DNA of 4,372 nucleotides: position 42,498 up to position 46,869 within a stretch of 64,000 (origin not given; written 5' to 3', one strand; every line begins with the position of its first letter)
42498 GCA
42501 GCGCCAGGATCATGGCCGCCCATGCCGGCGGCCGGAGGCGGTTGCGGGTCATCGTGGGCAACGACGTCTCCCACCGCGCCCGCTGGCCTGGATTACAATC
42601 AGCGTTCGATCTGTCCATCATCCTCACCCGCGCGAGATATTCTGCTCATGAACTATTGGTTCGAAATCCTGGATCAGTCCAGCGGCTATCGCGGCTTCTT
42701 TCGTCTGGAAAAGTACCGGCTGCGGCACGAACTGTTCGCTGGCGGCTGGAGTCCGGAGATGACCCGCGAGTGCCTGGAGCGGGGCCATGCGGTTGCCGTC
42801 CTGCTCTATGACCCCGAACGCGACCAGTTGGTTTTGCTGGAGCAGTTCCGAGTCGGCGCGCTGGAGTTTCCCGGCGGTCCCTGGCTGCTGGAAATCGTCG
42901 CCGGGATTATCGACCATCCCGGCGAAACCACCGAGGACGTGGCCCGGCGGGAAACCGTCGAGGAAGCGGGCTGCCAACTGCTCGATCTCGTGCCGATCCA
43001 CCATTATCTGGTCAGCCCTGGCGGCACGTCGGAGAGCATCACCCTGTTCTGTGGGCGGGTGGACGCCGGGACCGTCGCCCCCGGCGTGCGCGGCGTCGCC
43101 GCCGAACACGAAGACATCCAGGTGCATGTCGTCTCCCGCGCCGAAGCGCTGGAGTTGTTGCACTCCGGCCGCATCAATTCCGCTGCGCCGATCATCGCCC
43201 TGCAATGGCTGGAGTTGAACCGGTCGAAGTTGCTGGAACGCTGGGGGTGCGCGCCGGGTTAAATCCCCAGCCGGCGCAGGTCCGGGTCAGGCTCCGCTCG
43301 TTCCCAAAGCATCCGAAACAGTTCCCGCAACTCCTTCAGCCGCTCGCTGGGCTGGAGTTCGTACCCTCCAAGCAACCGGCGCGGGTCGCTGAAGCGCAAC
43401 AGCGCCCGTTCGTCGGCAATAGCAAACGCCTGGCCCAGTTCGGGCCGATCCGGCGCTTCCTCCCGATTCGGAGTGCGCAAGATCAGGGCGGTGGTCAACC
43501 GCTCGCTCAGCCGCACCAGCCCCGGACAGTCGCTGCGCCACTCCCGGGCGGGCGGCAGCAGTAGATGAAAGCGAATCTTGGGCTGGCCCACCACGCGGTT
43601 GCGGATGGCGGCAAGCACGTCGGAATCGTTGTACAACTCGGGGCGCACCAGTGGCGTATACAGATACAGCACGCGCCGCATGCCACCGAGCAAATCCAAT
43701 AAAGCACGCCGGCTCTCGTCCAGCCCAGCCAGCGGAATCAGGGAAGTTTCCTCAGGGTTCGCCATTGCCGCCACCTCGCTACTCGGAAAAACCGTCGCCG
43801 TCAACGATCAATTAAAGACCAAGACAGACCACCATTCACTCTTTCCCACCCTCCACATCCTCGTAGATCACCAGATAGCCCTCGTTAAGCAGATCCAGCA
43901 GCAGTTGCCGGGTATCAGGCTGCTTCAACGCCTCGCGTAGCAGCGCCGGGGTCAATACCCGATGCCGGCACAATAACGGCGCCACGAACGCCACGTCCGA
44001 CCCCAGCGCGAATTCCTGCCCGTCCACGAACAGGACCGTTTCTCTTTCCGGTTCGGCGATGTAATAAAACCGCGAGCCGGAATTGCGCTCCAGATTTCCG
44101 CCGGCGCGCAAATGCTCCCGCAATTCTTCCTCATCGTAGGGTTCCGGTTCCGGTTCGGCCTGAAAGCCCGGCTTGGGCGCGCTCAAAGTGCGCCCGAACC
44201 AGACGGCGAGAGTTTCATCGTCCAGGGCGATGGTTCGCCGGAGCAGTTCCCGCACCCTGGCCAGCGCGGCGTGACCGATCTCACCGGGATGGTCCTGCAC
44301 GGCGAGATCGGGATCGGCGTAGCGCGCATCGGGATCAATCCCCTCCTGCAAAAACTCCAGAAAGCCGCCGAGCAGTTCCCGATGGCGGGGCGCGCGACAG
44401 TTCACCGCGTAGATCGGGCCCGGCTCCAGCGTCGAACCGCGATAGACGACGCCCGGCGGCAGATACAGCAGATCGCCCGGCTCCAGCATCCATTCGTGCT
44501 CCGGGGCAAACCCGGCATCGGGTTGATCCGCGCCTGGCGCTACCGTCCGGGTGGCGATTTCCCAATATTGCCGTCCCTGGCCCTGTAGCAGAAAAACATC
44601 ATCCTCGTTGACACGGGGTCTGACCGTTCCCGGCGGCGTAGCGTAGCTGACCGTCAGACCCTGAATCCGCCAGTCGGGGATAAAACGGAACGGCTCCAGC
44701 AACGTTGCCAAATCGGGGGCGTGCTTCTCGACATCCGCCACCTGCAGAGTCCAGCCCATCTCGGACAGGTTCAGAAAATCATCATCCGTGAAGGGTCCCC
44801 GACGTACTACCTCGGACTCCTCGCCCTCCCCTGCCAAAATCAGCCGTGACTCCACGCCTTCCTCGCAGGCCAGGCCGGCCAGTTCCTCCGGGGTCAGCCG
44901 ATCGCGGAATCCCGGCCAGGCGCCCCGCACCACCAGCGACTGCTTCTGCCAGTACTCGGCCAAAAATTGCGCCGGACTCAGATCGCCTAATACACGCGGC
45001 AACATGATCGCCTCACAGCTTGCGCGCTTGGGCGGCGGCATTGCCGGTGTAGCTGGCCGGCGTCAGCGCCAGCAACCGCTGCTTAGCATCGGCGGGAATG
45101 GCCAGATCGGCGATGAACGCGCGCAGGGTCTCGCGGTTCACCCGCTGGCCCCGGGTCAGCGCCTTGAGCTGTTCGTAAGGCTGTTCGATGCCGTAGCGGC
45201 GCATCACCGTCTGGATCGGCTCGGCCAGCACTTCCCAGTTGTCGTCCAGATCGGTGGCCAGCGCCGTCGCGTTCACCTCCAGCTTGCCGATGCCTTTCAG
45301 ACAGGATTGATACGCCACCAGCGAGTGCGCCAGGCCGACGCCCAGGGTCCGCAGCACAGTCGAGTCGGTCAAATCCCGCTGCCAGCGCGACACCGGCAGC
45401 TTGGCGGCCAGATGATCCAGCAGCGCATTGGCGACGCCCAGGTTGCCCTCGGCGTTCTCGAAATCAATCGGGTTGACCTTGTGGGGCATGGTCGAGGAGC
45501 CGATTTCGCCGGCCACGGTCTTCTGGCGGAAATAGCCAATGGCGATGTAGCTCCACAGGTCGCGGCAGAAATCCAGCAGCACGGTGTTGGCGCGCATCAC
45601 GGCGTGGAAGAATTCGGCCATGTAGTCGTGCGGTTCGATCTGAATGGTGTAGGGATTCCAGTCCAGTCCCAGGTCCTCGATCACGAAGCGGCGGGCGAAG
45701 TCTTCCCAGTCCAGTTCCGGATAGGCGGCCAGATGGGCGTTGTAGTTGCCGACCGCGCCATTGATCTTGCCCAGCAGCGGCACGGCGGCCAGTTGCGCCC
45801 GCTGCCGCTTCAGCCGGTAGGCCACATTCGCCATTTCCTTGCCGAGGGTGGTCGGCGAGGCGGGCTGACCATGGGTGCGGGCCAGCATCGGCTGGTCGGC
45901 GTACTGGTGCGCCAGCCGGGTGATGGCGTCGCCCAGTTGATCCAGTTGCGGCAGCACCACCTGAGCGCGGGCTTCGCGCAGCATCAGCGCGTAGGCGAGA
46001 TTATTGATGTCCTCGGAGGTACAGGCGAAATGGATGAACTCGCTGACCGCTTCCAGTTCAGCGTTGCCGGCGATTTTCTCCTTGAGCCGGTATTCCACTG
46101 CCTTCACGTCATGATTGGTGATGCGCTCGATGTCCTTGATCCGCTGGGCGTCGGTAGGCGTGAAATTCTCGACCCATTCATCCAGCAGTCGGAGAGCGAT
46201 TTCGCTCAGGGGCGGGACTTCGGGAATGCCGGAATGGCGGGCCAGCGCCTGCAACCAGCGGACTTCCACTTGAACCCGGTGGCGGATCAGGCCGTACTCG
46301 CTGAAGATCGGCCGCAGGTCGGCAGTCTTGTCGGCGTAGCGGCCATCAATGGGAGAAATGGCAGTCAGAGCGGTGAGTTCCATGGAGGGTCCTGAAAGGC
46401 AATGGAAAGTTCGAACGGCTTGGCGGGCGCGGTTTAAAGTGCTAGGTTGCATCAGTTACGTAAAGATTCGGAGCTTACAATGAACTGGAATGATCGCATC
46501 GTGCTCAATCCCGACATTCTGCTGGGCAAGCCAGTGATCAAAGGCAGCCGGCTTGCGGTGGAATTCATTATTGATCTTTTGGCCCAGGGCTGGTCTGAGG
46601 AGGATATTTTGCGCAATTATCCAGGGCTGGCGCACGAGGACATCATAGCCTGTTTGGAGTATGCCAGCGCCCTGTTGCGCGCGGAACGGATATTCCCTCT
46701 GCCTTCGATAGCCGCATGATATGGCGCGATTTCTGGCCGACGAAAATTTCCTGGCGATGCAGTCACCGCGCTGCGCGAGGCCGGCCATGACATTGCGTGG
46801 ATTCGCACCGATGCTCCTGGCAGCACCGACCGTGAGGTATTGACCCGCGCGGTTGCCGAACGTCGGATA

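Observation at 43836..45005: RoxA/YcfD-like ribosomal oxygenase homologue that has lost its whole Fe(II) triad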

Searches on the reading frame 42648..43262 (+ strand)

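Call 41: search_protein_families(library=pfam, proteins=[window:42648-43262:+], max_evalue=0.01)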
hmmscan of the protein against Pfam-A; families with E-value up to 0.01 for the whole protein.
window:42648-43262:+ (204 aa): 1 family
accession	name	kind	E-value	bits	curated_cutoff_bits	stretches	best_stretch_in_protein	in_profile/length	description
PF00293.34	NUDIX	-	1.5e-10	41.6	21.1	1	46-170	3-119/134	NUDIX domain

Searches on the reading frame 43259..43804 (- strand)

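Call 41: search_protein_families(library=pfam, proteins=[window:43259-43804:-], max_evalue=0.01)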
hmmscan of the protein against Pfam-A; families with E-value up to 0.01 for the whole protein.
window:43259-43804:- (181 aa): 1 family
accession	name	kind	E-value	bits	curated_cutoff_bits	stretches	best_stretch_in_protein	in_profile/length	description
PF25559.1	DUF7931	-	1.5e-24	86.8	27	1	29-179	3-149/149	Domain of unknown function (DUF7931)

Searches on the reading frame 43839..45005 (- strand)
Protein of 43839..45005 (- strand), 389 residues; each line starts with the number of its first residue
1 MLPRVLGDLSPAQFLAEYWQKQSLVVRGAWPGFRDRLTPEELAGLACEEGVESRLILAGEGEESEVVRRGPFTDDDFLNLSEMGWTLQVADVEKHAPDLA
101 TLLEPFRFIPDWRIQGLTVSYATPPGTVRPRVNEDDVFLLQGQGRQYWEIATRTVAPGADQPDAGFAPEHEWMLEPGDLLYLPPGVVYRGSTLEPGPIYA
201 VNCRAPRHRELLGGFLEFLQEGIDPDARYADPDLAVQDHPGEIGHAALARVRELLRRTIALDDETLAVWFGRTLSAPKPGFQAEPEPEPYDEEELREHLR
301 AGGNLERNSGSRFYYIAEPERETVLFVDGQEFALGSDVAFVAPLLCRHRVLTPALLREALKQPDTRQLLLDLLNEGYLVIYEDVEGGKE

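Call 4: search_protein_families(library=pfam, proteins=[window:43839-45005:-], max_evalue=0.01)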
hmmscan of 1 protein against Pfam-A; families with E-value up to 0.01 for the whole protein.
window:43839-45005:- (389 aa): 2 families
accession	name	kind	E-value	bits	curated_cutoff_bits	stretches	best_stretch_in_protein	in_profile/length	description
PF08007.18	JmjC_2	-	3.4e-22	78.8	22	1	102-211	2-127/127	JmjC domain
PF20514.4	ROXA-like_wH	-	2.4e-15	57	22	1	262-378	5-118/119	ROXA-like winged helix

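Call 5: search_protein_families(library=ncbifam, proteins=[window:43839-45005:-], max_evalue=0.01)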
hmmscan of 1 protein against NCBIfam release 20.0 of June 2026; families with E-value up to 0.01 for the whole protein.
window:43839-45005:- (389 aa): 0 families

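Call 6: search_solved_structures(query=window:43839-45005:-, max_evalue=0.01, show_alignments=3)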
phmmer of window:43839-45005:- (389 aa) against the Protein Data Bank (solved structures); distinct sequences matched with E-value up to 0.01: 15.
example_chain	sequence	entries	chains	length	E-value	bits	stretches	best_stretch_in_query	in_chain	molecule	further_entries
4csw_A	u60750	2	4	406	6.1e-85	289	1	4-379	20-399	CUPIN 4 FAMILY PROTEIN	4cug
4ccl_A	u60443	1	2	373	2.7e-53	184.8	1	12-378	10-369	50S RIBOSOMAL PROTEIN L16 ARGININE HYDROXYLASE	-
4nub_A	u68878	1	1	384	2.7e-53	184.8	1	12-378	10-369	50S ribosomal protein L16 arginine hydroxylase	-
4lit_A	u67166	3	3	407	3.7e-53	184.4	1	12-378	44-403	50S ribosomal protein L16 arginine hydroxylase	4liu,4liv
2xdv_A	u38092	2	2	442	1.6e-07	34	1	121-192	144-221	MYC-INDUCED NUCLEAR ANTIGEN | BIFUNCTIONAL LYSINE-SPECIFIC DEMETHYLASE AND HISTIDYL-HYDROXYLASE MINA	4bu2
4bxf_A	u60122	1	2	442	1.7e-07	34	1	121-192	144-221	BIFUNCTIONAL LYSINE-SPECIFIC DEMETHYLASE AND HISTIDYL-HYDROXYLASE MINA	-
4y4r_A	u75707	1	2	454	4.2e-05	26.1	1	120-217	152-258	Bifunctional lysine-specific demethylase and histidyl-hydroxylase NO66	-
4cco_A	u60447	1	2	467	4.2e-05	26.1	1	120-217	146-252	BIFUNCTIONAL LYSINE-SPECIFIC DEMETHYLASE AND HISTIDYL-HYDROXYLASE NO66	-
4y33_A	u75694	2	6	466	4.6e-05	26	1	120-217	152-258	Bifunctional lysine-specific demethylase and histidyl-hydroxylase NO66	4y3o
4ccm_A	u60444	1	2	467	4.6e-05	26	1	120-217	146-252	BIFUNCTIONAL LYSINE-SPECIFIC DEMETHYLASE AND HISTIDYL-HYDROXYLASE NO66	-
4ccn_A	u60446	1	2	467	4.7e-05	25.9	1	120-217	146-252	BIFUNCTIONAL LYSINE-SPECIFIC DEMETHYLASE AND HISTIDYL-HYDROXYLASE NO66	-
4e4h_A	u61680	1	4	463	5e-05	25.9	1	120-217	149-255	Lysine-specific demethylase NO66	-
4ccj_A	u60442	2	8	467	5.1e-05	25.8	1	120-217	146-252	BIFUNCTIONAL LYSINE-SPECIFIC DEMETHYLASE AND HISTIDYL-HYDROXYLASE NO66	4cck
4diq_A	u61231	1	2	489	5.6e-05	25.7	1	120-217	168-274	Lysine-specific demethylase NO66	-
4v61_B6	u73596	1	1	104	0.0017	20.8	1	195-248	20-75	Ribosomal Protein L36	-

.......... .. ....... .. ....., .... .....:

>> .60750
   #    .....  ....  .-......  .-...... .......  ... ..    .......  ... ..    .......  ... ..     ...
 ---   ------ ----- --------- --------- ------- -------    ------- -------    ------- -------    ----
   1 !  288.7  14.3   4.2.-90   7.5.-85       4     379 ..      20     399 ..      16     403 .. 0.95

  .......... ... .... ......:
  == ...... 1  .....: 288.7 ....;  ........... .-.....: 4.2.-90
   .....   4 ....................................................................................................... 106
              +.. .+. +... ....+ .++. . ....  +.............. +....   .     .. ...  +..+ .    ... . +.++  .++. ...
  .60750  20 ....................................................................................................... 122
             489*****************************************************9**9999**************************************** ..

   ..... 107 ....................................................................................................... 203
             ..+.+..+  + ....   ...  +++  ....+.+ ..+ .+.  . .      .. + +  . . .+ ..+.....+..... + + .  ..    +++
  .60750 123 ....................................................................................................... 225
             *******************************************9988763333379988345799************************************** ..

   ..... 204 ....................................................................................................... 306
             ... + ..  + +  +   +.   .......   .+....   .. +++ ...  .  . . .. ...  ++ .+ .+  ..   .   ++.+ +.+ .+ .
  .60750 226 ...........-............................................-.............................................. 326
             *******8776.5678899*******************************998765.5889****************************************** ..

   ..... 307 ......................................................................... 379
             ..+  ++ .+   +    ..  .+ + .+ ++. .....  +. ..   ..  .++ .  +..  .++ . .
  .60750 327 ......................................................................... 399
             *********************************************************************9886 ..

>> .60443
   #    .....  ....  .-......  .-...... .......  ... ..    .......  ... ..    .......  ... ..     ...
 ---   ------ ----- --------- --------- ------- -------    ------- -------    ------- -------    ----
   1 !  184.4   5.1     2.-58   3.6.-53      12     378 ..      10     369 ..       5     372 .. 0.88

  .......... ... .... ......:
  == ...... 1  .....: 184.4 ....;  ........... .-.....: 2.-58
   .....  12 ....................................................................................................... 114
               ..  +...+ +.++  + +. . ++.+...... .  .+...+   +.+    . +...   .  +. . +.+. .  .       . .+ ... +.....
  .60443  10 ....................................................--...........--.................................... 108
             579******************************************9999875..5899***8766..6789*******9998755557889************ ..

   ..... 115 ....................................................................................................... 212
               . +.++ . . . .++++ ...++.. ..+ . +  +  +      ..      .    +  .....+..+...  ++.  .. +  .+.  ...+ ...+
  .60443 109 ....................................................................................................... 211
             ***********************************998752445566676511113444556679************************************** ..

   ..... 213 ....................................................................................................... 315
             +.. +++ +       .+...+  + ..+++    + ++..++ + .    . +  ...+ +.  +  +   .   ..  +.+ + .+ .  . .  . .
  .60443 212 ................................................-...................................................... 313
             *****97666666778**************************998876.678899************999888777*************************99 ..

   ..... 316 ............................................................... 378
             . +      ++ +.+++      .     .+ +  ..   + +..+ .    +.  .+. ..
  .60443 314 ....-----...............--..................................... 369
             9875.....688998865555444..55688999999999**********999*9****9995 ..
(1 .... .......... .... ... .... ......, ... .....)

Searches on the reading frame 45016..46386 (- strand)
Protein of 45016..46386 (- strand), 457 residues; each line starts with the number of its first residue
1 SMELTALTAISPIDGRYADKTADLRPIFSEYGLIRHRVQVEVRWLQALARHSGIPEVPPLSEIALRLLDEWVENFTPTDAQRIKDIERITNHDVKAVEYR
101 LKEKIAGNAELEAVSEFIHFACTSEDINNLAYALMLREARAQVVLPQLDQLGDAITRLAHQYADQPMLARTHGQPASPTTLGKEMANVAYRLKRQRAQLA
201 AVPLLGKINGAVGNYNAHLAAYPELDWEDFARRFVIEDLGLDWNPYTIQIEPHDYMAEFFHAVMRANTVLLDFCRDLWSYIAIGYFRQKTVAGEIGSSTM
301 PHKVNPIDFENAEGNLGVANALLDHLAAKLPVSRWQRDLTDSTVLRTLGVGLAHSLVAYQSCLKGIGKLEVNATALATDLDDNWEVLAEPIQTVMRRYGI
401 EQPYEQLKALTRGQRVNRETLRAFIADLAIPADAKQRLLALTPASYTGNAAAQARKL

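Call 41: search_protein_families(library=pfam, proteins=[window:45016-46386:-], max_evalue=0.01)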
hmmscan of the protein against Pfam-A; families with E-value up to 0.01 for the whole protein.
window:45016-46386:- (457 aa): 2 families
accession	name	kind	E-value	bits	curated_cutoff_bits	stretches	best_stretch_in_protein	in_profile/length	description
PF00206.25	Lyase_1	-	8e-62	209.9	27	1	15-315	1-306/312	Lyase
PF08328.16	ASL_C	-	4.8e-52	175.3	35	1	333-447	1-115/115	Adenylosuccinate lyase C-terminal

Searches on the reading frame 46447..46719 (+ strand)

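Call 41: search_protein_families(library=pfam, proteins=[window:46447-46719:+], max_evalue=0.01)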
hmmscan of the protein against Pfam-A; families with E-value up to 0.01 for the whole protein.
window:46447-46719:+ (90 aa): 1 family
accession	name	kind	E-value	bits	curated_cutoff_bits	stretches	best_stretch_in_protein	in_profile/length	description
PF04255.20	DUF433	-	2e-23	82.4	23.6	1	18-73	1-56/56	Protein of unknown function (DUF433)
